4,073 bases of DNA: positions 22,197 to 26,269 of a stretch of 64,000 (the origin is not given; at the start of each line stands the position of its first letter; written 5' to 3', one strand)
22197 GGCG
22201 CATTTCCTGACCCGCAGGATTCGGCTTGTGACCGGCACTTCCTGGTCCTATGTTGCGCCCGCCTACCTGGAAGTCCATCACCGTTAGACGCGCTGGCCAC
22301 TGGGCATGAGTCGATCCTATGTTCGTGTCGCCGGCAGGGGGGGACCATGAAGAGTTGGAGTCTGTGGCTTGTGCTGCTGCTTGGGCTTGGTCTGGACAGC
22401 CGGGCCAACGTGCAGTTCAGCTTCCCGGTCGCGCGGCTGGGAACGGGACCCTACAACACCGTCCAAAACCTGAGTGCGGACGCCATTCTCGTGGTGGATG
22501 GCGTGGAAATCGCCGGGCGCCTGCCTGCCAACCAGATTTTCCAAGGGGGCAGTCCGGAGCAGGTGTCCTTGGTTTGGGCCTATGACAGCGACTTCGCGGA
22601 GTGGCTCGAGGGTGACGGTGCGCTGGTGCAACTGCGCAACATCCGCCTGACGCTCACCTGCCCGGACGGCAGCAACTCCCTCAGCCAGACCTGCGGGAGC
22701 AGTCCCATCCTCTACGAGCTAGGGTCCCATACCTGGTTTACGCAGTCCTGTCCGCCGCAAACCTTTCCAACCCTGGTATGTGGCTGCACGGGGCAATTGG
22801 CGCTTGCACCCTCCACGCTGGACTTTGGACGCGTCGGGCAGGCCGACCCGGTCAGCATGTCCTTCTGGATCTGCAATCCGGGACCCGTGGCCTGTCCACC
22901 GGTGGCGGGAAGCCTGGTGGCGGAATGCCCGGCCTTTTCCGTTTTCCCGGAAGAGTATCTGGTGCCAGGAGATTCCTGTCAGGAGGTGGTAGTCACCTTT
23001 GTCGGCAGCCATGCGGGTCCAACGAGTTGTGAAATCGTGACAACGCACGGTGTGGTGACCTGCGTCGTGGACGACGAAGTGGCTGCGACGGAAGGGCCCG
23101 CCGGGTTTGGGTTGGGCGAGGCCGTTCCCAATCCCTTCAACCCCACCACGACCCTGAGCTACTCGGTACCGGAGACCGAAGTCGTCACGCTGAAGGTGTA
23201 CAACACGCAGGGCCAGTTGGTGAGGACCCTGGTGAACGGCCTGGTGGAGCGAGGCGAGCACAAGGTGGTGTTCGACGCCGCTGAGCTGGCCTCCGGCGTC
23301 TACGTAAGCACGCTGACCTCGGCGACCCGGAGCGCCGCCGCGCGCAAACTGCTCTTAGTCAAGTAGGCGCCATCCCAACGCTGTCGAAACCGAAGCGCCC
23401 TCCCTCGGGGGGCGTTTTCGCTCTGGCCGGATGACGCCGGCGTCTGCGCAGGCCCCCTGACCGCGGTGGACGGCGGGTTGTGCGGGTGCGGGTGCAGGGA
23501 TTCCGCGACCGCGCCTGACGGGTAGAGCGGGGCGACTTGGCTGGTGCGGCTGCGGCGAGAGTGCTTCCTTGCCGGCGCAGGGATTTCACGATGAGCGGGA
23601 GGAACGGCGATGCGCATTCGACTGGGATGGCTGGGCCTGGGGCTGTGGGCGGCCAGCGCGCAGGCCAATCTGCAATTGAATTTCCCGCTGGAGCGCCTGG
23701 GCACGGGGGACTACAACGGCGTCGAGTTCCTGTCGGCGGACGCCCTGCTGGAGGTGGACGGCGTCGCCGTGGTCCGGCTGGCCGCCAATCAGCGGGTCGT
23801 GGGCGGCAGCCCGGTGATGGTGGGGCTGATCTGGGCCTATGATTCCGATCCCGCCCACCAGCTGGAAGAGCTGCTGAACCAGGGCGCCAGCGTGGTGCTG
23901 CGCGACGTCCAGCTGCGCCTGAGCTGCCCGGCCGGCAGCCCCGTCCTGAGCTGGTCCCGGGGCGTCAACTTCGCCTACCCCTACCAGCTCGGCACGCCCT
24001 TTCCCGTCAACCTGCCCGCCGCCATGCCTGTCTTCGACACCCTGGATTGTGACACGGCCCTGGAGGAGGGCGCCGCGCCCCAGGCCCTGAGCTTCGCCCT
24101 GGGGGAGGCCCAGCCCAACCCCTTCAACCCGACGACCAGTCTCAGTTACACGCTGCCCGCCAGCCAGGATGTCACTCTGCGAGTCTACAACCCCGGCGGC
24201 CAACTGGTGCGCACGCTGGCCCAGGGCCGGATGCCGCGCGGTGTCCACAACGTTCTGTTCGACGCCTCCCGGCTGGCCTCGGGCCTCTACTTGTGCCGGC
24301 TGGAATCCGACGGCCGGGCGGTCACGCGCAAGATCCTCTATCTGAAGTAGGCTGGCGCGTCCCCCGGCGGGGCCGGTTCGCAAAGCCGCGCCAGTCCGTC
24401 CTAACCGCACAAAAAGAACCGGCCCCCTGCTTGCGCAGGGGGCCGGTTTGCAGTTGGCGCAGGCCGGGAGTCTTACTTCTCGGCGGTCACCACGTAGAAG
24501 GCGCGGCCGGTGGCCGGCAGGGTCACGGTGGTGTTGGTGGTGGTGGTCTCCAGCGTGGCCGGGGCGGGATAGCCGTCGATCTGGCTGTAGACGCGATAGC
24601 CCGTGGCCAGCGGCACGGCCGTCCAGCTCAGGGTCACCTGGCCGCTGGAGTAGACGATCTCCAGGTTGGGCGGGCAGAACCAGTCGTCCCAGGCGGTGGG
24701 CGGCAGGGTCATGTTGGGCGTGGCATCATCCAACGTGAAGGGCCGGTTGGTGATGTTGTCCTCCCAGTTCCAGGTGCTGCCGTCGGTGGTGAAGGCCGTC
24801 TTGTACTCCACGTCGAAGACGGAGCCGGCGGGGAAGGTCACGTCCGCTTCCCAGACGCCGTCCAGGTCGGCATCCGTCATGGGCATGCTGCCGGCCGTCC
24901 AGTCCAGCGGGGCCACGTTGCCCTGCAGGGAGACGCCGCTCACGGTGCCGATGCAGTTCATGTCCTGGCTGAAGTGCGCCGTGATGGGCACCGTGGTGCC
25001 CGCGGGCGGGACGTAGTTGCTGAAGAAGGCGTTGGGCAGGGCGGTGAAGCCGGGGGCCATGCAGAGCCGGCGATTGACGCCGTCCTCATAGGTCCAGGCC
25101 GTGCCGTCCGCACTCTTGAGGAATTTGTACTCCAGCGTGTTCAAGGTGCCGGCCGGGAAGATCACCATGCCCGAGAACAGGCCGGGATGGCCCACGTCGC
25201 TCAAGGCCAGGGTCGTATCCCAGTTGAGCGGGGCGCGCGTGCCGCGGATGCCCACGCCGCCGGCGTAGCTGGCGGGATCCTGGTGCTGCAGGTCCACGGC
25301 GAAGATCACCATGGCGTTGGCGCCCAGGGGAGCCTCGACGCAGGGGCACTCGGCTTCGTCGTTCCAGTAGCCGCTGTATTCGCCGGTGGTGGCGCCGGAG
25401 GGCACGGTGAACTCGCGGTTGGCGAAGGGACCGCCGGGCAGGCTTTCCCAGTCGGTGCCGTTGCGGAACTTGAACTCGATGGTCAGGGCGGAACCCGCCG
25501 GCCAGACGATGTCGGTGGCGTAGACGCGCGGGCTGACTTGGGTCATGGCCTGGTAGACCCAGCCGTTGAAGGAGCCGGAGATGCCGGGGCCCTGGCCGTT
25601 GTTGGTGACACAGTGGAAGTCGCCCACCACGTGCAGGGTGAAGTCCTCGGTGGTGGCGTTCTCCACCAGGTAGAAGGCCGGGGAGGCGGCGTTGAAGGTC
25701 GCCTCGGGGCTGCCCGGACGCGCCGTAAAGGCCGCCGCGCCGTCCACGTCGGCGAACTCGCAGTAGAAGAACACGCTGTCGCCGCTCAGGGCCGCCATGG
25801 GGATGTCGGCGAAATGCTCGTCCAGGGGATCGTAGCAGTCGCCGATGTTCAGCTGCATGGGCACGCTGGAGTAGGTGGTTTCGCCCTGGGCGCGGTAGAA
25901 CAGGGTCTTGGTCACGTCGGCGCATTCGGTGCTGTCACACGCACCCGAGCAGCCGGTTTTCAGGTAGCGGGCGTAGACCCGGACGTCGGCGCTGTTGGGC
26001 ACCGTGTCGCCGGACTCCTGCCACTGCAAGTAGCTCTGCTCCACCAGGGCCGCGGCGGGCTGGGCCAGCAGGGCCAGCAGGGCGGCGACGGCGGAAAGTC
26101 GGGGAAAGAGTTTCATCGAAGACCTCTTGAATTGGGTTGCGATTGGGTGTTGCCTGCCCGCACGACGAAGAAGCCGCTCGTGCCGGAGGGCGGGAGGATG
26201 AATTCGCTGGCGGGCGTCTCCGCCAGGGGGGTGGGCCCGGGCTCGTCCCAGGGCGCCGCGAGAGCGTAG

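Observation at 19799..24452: Four tandem paralogous T9SS-sorted secreted proteins with a shared novel N-terminal domain and cassette-like mosaic structure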

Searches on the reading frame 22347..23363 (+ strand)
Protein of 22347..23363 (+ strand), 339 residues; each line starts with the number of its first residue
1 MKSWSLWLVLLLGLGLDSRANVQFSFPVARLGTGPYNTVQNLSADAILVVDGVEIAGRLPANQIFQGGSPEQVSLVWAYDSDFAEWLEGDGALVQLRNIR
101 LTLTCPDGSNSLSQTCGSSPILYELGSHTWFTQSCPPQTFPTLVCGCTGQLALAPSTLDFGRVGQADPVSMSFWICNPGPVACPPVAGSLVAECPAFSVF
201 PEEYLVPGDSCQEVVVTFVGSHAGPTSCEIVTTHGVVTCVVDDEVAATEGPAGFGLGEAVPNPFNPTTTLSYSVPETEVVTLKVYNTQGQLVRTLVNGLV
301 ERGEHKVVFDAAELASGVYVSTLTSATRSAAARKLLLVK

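Call 4: search_protein_families(library=pfam, proteins=[window:22347-23363:+], max_evalue=1)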
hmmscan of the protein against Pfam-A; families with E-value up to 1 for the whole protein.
window:22347-23363:+ (339 aa): 3 families
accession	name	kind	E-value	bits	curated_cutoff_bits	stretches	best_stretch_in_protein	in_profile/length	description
PF18962.6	Por_Secre_tail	-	5.1e-07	30.3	27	1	261-335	3-73/75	Secretion system C-terminal sorting domain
PF13860.13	FlgD_ig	-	5.3e-05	23.6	27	1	278-327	23-77/79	FlgD Ig-like domain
PF22544.2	HYDIN_VesB_CFA65-like_Ig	-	0.0034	18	25.5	1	150-231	2-83/100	HYDIN/CFA65/VesB-like, Ig-like domain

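Call 5: search_protein_families(library=ncbifam, proteins=[window:22347-23363:+], max_evalue=1)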
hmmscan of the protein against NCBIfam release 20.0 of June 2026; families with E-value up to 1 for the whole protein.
window:22347-23363:+ (339 aa): 6 families
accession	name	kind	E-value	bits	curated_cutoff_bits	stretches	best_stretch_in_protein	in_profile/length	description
TIGR04183.1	Por_Secre_tail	domain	1.3e-07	31.5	23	1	261-331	3-66/72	T9SS type A sorting domain-containing protein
NF052323.1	T9SSA_dep_M6i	equivalog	0.00012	20.2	600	1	261-336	962-1037/1043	T9SS-dependent M6-like inactivated metalloprotease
NF038113.1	T9SSA_dep_M36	equivalog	0.00093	17.4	885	1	260-335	796-866/869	T9SS-dependent M36 family metallopeptidase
NF005176.1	PRK06655.1-1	equivalog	0.034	14.1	230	1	274-315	93-134/197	flagellar hook assembly protein FlgD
NF012200.0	choice_anch_D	domain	0.071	13.6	45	0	149-225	15-94/108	choice-of-anchor D domain-containing protein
NF033707.1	T9SS_sortase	equivalog_domain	0.25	8.9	420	1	259-324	1001-1076/1095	type IX secretion system sortase PorU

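Call 70: search_protein_families(library=pfam, proteins=[L005:1158-2174:+], max_evalue=0.01)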
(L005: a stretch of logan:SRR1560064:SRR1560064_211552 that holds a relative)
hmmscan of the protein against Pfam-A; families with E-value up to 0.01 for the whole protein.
L005:1158-2174:+ (339 aa): 3 families
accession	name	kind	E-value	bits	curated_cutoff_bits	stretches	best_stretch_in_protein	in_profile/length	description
PF18962.6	Por_Secre_tail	-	1e-10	42.2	27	1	261-336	2-74/75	Secretion system C-terminal sorting domain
PF13860.13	FlgD_ig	-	0.00013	22.3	27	1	277-328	20-77/79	FlgD Ig-like domain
PF22544.2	HYDIN_VesB_CFA65-like_Ig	-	0.0021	18.7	25.5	1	157-230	6-81/100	HYDIN/CFA65/VesB-like, Ig-like domain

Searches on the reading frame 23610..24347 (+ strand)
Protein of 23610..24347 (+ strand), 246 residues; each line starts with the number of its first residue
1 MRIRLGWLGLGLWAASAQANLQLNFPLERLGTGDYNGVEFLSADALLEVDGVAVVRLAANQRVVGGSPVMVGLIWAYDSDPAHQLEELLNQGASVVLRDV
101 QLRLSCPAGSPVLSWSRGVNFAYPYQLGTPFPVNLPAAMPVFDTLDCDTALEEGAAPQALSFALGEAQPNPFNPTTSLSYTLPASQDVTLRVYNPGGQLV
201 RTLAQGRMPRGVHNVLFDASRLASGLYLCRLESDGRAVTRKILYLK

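Call 4: search_protein_families(library=pfam, proteins=[window:23610-24347:+], max_evalue=1)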
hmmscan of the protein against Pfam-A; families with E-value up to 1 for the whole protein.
window:23610-24347:+ (246 aa): 2 families
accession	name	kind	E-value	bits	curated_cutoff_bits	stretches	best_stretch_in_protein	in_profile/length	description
PF18962.6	Por_Secre_tail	-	9.7e-07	29.4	27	1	169-242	3-73/75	Secretion system C-terminal sorting domain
PF13860.13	FlgD_ig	-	8.5e-06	26.1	27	1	177-232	13-74/79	FlgD Ig-like domain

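Call 5: search_protein_families(library=ncbifam, proteins=[window:23610-24347:+], max_evalue=1)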
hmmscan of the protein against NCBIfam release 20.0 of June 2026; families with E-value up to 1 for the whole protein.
window:23610-24347:+ (246 aa): 5 families
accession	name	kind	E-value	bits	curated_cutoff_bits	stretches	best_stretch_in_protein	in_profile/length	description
TIGR04183.1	Por_Secre_tail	domain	3.1e-08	33.5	23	1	169-243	3-70/72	T9SS type A sorting domain-containing protein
NF038113.1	T9SSA_dep_M36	equivalog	0.0028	15.9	885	1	167-243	795-867/869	T9SS-dependent M36 family metallopeptidase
NF052323.1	T9SSA_dep_M6i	equivalog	0.0034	15.4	600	1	169-233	962-1026/1043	T9SS-dependent M6-like inactivated metalloprotease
NF005176.1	PRK06655.1-1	equivalog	0.01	15.7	230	1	183-221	94-132/197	flagellar hook assembly protein FlgD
NF052644.1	T9SS_DNase_Rie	equivalog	0.059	12.7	260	1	181-243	193-249/251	T9SS-dependent surface endonuclease, AS87_RS02955 family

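Call 70: search_protein_families(library=pfam, proteins=[L005:1158-2174:+], max_evalue=0.01)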
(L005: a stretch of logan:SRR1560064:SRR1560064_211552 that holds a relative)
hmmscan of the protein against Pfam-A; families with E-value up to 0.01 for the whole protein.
L005:1158-2174:+ (339 aa): 3 families
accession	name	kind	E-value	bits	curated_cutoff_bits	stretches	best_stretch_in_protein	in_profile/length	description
PF18962.6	Por_Secre_tail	-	1e-10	42.2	27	1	261-336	2-74/75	Secretion system C-terminal sorting domain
PF13860.13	FlgD_ig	-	0.00013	22.3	27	1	277-328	20-77/79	FlgD Ig-like domain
PF22544.2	HYDIN_VesB_CFA65-like_Ig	-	0.0021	18.7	25.5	1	157-230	6-81/100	HYDIN/CFA65/VesB-like, Ig-like domain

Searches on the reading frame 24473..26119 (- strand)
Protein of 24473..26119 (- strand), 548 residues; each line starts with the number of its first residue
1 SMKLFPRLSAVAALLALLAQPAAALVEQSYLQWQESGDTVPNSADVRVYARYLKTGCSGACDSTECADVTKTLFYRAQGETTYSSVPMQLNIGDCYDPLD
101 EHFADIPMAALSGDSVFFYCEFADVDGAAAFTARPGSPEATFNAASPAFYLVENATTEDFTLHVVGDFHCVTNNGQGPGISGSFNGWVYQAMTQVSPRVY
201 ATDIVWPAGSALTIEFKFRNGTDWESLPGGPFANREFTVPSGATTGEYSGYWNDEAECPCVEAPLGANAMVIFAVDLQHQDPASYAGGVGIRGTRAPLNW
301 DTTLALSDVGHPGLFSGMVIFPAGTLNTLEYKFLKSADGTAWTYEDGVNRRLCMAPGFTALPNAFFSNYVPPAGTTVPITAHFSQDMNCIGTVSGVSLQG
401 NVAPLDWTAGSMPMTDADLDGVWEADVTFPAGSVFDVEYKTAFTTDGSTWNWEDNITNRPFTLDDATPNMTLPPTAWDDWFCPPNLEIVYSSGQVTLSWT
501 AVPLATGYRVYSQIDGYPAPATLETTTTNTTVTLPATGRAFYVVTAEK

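Call 14: search_protein_families(library=pfam, proteins=[window:24473-26119:-], max_evalue=0.001)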
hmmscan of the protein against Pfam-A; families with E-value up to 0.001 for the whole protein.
window:24473-26119:- (548 aa): 1 family
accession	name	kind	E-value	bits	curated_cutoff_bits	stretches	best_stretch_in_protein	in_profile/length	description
PF00686.25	CBM_20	-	1.4e-07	31.7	23.3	0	299-352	29-85/97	Starch binding domain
